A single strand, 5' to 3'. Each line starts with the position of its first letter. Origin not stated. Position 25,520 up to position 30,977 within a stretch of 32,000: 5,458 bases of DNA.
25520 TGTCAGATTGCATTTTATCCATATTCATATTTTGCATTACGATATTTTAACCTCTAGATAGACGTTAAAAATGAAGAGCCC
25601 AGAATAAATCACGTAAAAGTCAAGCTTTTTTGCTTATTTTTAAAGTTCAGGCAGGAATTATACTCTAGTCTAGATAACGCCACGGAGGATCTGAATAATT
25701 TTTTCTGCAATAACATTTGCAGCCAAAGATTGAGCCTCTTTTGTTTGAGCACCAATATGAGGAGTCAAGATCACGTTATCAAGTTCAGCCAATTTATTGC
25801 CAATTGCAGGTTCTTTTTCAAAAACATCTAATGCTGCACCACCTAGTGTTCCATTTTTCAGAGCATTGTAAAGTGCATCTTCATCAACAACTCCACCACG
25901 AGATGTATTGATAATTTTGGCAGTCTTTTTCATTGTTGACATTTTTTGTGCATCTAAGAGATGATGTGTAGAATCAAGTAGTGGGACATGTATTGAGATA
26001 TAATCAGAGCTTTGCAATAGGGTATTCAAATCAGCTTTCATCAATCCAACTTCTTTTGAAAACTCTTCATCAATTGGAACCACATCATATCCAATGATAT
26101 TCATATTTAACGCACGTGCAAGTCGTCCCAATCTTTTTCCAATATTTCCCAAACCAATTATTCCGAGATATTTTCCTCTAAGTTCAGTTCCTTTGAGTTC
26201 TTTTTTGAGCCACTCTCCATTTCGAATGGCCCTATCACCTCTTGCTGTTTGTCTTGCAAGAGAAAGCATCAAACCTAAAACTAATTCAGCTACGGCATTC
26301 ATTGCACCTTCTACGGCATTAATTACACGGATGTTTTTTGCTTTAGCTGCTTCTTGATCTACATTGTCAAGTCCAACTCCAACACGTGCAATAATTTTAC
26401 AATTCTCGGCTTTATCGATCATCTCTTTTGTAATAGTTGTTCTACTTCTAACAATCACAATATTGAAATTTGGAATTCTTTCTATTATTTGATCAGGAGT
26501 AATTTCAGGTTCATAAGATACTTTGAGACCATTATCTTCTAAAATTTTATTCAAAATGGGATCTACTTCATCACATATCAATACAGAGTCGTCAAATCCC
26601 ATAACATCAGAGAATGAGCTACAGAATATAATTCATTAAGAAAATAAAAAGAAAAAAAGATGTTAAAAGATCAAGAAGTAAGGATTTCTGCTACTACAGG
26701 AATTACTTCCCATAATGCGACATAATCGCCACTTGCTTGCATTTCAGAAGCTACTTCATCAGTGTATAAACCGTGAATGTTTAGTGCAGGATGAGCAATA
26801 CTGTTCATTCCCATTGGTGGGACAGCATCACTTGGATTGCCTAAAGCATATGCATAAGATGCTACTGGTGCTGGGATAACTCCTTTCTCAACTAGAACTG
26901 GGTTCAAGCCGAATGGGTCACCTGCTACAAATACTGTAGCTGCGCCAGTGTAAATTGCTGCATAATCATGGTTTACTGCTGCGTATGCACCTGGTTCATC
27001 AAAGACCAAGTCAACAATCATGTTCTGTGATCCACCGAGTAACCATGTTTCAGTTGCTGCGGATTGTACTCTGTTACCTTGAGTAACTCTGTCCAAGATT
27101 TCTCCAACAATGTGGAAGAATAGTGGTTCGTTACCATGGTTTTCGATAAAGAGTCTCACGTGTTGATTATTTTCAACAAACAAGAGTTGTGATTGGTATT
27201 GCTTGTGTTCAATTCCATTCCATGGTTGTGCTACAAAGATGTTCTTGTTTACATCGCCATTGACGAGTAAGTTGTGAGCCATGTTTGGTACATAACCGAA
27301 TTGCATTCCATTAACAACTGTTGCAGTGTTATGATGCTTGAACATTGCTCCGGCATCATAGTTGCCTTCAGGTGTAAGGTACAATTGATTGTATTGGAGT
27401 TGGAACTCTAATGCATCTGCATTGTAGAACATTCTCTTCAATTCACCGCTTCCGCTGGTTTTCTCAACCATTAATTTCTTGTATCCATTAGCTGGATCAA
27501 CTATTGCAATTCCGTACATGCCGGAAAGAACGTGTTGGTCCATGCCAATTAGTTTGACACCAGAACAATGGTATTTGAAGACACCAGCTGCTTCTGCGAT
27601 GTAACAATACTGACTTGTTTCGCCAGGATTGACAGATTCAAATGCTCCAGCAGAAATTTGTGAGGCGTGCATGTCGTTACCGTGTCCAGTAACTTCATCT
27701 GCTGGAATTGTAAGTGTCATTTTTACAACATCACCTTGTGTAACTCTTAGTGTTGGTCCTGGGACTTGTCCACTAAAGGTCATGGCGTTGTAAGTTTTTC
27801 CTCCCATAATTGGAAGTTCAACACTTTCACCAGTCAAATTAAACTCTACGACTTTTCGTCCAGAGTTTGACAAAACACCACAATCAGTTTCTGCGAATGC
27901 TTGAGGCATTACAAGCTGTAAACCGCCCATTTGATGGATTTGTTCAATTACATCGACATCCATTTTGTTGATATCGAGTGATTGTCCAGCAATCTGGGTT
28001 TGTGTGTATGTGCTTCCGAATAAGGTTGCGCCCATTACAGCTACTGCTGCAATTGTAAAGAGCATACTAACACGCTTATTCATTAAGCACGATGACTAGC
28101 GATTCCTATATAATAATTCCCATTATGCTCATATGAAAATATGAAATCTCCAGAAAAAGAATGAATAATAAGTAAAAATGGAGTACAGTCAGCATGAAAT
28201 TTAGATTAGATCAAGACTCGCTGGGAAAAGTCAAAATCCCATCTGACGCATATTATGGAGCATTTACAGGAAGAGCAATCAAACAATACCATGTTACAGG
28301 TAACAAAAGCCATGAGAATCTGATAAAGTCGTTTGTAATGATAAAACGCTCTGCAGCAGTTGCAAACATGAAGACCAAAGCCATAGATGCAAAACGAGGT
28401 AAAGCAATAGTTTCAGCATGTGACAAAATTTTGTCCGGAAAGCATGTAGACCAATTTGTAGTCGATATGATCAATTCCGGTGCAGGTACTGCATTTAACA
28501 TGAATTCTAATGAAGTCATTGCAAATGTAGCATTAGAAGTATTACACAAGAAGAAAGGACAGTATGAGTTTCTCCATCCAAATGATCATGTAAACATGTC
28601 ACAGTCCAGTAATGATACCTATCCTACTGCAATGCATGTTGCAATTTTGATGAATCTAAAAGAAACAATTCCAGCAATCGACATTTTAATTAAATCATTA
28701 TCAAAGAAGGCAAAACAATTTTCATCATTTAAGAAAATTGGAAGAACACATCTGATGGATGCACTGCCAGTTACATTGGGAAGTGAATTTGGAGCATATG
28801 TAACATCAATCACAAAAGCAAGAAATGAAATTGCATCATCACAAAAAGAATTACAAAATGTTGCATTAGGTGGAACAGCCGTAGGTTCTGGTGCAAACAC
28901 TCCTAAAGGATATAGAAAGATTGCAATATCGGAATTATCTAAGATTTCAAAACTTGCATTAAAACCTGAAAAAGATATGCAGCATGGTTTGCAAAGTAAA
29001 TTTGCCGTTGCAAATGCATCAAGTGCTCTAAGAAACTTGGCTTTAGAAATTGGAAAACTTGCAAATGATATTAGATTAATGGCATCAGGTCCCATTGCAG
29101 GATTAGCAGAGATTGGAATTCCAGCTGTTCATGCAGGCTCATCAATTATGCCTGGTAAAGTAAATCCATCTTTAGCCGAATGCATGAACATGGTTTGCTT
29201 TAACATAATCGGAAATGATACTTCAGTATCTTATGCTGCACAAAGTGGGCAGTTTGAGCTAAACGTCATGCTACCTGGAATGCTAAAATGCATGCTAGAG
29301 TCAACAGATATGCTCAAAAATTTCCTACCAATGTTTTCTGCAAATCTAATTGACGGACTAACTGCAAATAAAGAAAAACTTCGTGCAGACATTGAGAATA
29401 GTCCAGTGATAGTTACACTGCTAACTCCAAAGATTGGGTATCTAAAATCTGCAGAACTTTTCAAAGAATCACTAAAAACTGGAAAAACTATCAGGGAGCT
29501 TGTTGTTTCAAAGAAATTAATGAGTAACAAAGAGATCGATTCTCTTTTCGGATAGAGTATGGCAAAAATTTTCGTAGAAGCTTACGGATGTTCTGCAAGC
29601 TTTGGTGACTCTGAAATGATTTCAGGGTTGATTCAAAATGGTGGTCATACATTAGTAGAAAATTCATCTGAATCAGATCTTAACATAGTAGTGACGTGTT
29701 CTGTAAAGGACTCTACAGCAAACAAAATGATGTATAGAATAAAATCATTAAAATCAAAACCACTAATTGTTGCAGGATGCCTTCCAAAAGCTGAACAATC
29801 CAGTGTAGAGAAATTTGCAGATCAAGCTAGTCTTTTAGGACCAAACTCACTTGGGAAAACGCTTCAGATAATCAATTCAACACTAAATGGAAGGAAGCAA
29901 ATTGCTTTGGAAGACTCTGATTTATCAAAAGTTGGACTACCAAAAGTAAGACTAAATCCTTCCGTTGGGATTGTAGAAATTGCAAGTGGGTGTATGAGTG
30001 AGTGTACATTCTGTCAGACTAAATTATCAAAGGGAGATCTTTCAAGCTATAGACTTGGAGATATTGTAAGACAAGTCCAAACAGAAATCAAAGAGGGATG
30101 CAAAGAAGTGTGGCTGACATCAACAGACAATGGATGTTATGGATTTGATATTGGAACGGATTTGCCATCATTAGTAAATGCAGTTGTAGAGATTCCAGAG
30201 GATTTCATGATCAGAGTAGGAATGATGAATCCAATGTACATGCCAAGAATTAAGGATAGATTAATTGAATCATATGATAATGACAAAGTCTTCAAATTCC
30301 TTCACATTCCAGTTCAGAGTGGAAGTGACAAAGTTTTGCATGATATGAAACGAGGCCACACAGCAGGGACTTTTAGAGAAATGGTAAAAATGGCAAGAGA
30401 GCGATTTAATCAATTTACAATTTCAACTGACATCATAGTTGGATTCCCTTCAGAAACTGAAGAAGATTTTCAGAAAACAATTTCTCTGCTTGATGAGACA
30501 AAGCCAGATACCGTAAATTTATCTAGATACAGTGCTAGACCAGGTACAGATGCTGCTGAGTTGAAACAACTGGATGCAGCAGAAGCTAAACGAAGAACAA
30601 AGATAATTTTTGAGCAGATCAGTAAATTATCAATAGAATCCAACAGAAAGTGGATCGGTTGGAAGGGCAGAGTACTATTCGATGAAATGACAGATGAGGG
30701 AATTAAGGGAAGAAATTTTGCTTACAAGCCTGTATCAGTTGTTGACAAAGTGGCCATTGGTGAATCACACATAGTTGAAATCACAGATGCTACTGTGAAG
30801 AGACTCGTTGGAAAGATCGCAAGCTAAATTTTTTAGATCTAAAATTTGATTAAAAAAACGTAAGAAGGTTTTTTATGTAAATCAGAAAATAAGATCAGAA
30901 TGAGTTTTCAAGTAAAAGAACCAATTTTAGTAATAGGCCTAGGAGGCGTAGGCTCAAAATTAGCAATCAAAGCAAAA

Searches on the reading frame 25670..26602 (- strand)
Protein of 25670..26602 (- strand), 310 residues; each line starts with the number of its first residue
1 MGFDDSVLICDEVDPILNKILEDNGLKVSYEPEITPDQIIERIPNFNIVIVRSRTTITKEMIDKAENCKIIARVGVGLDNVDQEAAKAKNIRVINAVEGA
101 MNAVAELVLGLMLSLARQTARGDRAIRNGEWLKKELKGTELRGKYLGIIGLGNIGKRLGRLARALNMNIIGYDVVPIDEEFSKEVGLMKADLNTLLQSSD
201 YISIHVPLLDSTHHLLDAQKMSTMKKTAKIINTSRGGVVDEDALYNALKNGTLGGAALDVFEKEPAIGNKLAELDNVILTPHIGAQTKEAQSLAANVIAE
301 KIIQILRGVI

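Call 32: search_protein_families(library=padloc, proteins=[window:25670-26602:-], max_evalue=0.001)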
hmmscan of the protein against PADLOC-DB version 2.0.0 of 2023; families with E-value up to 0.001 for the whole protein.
window:25670-26602:- (310 aa): 0 families

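Call 50: search_protein_families(library=pfam, proteins=[window:25670-26602:-], max_evalue=0.01)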
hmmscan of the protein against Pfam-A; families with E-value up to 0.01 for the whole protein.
window:25670-26602:- (310 aa): 4 families
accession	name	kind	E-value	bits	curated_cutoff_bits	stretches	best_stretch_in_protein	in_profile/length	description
PF02826.25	2-Hacid_dh_C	-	7.9e-62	208.2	25.1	1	109-284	1-178/178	D-isomer specific 2-hydroxyacid dehydrogenase, NAD binding domain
PF00389.36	2-Hacid_dh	-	3.8e-30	104.7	24.6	1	7-308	1-126/134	D-isomer specific 2-hydroxyacid dehydrogenase, catalytic domain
PF03446.21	NAD_binding_2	-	0.004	17.6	21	0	146-250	2-109/161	NAD binding domain of 6-phosphogluconate dehydrogenase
PF04740.18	LXG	-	0.0048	17.2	26.5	1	201-301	55-156/202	LXG domain of WXG superfamily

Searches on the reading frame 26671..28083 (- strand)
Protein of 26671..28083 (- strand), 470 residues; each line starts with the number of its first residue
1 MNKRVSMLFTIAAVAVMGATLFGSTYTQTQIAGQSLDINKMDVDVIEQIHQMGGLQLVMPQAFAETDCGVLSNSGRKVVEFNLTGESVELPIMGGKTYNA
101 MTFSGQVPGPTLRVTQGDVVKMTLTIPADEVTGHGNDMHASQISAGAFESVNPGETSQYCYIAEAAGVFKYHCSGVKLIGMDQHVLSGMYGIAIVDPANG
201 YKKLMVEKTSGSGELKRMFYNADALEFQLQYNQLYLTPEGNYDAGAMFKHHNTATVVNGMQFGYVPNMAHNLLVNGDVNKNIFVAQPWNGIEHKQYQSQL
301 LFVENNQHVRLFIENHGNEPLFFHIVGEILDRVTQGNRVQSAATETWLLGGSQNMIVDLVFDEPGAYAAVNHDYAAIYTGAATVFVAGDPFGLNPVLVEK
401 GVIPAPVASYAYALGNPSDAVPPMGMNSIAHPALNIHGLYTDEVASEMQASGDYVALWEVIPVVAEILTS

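Call 32: search_protein_families(library=padloc, proteins=[window:26671-28083:-], max_evalue=0.001)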
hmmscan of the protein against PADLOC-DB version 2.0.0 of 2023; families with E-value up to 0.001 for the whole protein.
window:26671-28083:- (470 aa): 0 families

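Call 86: search_protein_families(library=pfam, proteins=[window:26671-28083:-], max_evalue=0.01)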
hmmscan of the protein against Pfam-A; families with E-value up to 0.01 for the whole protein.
window:26671-28083:- (470 aa): 2 families
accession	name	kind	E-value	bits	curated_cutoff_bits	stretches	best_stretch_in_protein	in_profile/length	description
PF07732.21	Cu-oxidase_3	-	3.9e-09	37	21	1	92-198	9-117/119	Multicopper oxidase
PF07731.20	Cu-oxidase_2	-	0.009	16.2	20.4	0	284-368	23-114/137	Multicopper oxidase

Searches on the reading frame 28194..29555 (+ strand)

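Call 86: search_protein_families(library=pfam, proteins=[window:28194-29555:+], max_evalue=0.01)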
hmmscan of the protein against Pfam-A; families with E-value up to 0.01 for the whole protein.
window:28194-29555:+ (453 aa): 2 families
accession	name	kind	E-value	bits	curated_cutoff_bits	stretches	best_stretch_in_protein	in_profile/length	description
PF00206.25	Lyase_1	-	8.4e-86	288.6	27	1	11-340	1-312/312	Lyase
PF10415.14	FumaraseC_C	-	7.3e-14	52.4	32.5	1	406-451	1-46/54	Fumarase C C-terminus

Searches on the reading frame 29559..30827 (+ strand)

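Call 86: search_protein_families(library=pfam, proteins=[window:29559-30827:+], max_evalue=0.01)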
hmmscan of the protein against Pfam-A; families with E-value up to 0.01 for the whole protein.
window:29559-30827:+ (422 aa): 3 families
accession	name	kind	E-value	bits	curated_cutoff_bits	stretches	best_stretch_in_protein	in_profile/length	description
PF04055.27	Radical_SAM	-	1.4e-20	74.5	29.5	1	140-311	2-166/166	Radical SAM superfamily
PF00919.26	UPF0004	-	5.8e-18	65.2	27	1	3-90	1-93/98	Uncharacterized protein family UPF0004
PF01819.22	Levi_coat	-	0.0066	16.9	25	0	26-67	29-70/132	Levivirus coat protein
